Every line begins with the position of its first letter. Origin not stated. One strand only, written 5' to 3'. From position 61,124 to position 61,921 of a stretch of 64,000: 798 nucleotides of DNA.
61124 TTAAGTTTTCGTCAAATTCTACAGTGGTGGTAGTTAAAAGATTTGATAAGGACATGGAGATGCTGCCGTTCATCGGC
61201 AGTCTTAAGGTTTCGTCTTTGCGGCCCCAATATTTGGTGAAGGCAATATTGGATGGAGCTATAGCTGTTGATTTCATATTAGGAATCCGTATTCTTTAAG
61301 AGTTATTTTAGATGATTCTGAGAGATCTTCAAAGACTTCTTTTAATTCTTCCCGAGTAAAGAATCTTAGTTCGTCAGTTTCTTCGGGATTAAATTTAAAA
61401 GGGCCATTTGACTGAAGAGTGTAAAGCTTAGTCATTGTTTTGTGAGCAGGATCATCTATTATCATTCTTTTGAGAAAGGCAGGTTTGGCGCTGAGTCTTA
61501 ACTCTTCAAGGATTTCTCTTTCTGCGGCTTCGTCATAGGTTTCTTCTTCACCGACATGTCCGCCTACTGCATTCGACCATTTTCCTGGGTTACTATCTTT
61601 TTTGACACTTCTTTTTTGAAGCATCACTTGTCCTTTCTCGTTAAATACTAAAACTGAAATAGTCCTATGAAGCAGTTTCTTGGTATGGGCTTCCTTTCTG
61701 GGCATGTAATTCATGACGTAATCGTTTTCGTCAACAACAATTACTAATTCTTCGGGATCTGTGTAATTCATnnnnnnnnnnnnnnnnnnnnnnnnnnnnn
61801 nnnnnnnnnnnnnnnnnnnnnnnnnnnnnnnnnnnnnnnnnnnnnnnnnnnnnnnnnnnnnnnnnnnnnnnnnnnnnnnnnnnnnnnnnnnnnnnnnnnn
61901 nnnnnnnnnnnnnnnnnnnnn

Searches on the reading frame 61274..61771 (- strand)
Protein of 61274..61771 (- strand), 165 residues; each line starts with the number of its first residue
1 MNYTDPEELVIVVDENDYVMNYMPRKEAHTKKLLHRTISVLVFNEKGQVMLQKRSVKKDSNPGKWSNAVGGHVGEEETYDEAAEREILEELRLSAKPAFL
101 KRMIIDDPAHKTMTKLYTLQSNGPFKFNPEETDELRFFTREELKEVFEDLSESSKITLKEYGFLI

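Call 3: search_protein_families(library=pfam, proteins=[window:61274-61771:-], max_evalue=0.01)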
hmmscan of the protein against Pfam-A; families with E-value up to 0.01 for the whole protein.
window:61274-61771:- (165 aa): 2 families
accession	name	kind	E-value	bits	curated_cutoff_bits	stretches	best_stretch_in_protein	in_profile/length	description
PF00293.34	NUDIX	-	5.1e-19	69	21.1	1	34-146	2-119/134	NUDIX domain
PF00688.24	TGFb_propeptide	-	0.0037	17.4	25.8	0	81-122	18-58/242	TGF-beta propeptide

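Call 4: search_protein_families(library=ncbifam, proteins=[window:61274-61771:-], max_evalue=0.01)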
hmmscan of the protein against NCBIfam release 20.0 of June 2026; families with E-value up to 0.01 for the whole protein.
window:61274-61771:- (165 aa): 14 families
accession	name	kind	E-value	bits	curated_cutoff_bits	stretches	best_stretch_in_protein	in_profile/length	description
NF002995.0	PRK03759.1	equivalog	1.3e-23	83.6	127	1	5-146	4-153/185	isopentenyl-diphosphate Delta-isomerase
NF011922.0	PRK15393.1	equivalog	1.6e-21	76.8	152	1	7-154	10-158/182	NUDIX hydrolase YfcD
TIGR02150.1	IPP_isom_1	equivalog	3e-19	69.4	105.8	1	10-150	1-147/159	isopentenyl-diphosphate delta-isomerase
NF041653.1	Nud_hyd_Meth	equivalog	1.4e-13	51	300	1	10-102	2-93/170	Nudix hydrolase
NF001938.0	PRK00714.1-5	equivalog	7.9e-07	28.6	116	1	29-94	6-75/172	RNA pyrophosphohydrolase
NF012016.0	PRK15472.1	equivalog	4.8e-06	26.3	95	1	35-92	3-59/141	nucleoside triphosphatase NudI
NF006530.0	PRK08999.1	equivalog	1.2e-05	24.5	245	1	37-97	9-66/315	Nudix family hydrolase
NF041652.1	Nud_hyd_Dein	equivalog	1.5e-05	25.2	200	1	32-148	10-132/152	Nudix hydrolase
NF007834.0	PRK10546.1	equivalog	1.5e-05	24.9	156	1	42-98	10-64/135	pyrimidine (deoxy)nucleoside triphosphate diphosphatase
NF006961.0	PRK09438.1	equivalog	6.5e-05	22.4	103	1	37-96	10-64/151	dihydroneopterin triphosphate diphosphatase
TIGR00586.1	mutt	equivalog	0.00024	21.1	97.9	1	41-98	11-66/129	8-oxo-dGTP diphosphatase MutT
NF003788.0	PRK05379.1-5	equivalog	0.0016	17.8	354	1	39-102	218-276/351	bifunctional nicotinamide-nucleotide adenylyltransferase/Nudix hydroxylase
NF003786.0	PRK05379.1-2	equivalog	0.0028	16.9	397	1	4-102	187-281/354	bifunctional nicotinamide-nucleotide adenylyltransferase/Nudix hydroxylase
NF001937.0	PRK00714.1-4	equivalog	0.0074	15.9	139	0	37-96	10-63/161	RNA pyrophosphohydrolase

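Call 7: search_solved_structures(query=window:61274-61771:-, max_evalue=0.01, show_alignments=3)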
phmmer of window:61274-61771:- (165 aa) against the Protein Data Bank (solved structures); distinct sequences matched with E-value up to 0.01: 24.
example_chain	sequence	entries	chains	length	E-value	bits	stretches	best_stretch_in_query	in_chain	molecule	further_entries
2fkb_A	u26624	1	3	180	5.6e-13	52.5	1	8-150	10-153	Putative Nudix hydrolase yfcD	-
3hyq_A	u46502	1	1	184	2e-11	47.4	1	7-91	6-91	Isopentenyl-diphosphate Delta-isomerase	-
2pny_A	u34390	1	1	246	1.8e-09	41.1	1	7-73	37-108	Isopentenyl-diphosphate Delta-isomerase 2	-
1q27_A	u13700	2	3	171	8.8e-09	38.8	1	8-143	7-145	Putative Nudix hydrolase DR0079 | Putative Nudix hydrolase DR_0079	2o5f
1ow2_A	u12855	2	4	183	1.2e-07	35.2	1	13-97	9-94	ISOPENTENYL-DIPHOSPHATE DELTA-ISOMERASE | ISOPENTENYL DIPHOSPHATE DELTA-ISOMERASE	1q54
1hx3_A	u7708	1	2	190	1.3e-07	35.1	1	13-97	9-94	ISOPENTENYL DIPHOSPHATE DELTA-ISOMERASE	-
1i9a_A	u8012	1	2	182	3.1e-07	33.8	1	13-97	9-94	ISOPENTENYL-DIPHOSPHATE DELTA-ISOMERASE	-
1nfs_A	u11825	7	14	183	3.1e-07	33.8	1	13-97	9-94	ISOPENTENYL-DIPHOSPHATE DELTA-ISOMERASE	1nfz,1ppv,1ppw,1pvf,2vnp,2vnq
2b2k_A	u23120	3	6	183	3.1e-07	33.8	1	13-97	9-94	Isopentenyl-diphosphate delta-isomerase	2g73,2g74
1r67_A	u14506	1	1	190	3.3e-07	33.7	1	13-97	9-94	Isopentenyl-diphosphate delta-isomerase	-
1x84_A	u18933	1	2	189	3.3e-07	33.7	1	13-97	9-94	Isopentenyl-diphosphate delta-isomerase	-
1x83_A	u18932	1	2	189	3.3e-07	33.7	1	13-97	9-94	Isopentenyl-diphosphate delta-isomerase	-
1hzt_A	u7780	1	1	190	3.4e-07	33.7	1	13-97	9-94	ISOPENTENYL DIPHOSPHATE DELTA-ISOMERASE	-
2icj_A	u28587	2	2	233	5.8e-07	33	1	8-73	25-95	Isopentenyl-diphosphate delta isomerase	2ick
2dho_A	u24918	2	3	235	7e-07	32.7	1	8-73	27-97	Isopentenyl-diphosphate delta-isomerase 1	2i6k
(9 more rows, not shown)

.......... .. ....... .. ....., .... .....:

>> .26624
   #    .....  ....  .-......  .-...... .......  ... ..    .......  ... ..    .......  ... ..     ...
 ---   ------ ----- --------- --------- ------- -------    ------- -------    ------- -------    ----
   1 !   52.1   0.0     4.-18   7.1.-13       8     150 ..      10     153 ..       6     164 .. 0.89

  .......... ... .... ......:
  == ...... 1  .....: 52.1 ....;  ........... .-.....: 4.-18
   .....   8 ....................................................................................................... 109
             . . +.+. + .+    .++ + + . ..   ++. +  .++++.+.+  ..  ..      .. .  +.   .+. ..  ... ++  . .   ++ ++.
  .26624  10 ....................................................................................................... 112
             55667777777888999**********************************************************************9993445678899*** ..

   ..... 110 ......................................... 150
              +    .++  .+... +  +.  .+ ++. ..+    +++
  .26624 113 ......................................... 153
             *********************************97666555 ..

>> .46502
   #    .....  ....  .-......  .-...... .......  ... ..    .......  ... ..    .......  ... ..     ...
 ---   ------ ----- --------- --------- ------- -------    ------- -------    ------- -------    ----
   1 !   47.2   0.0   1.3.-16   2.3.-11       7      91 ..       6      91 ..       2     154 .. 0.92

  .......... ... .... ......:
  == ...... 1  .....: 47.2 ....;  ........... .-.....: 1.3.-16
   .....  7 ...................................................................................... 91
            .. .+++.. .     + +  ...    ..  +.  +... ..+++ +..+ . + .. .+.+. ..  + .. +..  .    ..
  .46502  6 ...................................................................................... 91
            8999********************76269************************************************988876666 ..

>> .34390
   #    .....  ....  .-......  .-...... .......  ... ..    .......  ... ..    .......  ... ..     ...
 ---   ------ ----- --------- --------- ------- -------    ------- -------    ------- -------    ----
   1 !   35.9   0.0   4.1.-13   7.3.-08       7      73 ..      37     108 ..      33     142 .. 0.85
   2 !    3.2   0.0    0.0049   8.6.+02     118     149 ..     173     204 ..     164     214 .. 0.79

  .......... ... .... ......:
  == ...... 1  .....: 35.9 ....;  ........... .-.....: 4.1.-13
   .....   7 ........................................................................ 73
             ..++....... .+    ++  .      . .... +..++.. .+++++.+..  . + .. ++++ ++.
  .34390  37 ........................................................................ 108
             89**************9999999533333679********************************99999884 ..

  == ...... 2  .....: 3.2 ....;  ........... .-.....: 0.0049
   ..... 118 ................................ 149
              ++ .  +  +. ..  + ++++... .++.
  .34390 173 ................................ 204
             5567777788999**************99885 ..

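Call 34: find_homologous_proteins(query=window:61274-61771:-, max_evalue=0.001)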
Query window:61274-61771:- (165 aa): 95 proteins with E <= 0.001 among 159 candidates.
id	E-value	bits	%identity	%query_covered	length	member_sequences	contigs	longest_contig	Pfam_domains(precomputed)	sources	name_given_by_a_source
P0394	8.1e-99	346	96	100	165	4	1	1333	PF00293.35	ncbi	-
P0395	7.9e-86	304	82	99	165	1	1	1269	PF00293.35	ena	-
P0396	3.7e-85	302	80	99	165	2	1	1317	PF00293.35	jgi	jgi:isopentenyl-diphosphate delta-isomerase type 1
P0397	2.0e-81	289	77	99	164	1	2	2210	PF00293.35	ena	-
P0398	2.7e-81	289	76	99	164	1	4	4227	PF00293.35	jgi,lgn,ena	-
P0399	4.7e-81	288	76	99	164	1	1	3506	PF00293.35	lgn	-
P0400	6.8e-81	288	76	99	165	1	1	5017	PF00293.35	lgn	-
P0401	1.1e-80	287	75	99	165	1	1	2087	PF00293.35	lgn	-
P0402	5.2e-80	285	76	99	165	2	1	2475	PF00293.35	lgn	-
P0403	1.6e-79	283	75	99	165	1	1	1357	PF00293.35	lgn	-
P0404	9.3e-79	281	76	99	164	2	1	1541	PF00293.35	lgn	-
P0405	1.9e-78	280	74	99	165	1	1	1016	PF00293.35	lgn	-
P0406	8.4e-78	278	73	99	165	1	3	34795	PF00293.35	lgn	-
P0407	8.8e-78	278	74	99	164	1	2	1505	PF00293.35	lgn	-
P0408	2.2e-77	276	74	99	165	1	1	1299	PF00293.35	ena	-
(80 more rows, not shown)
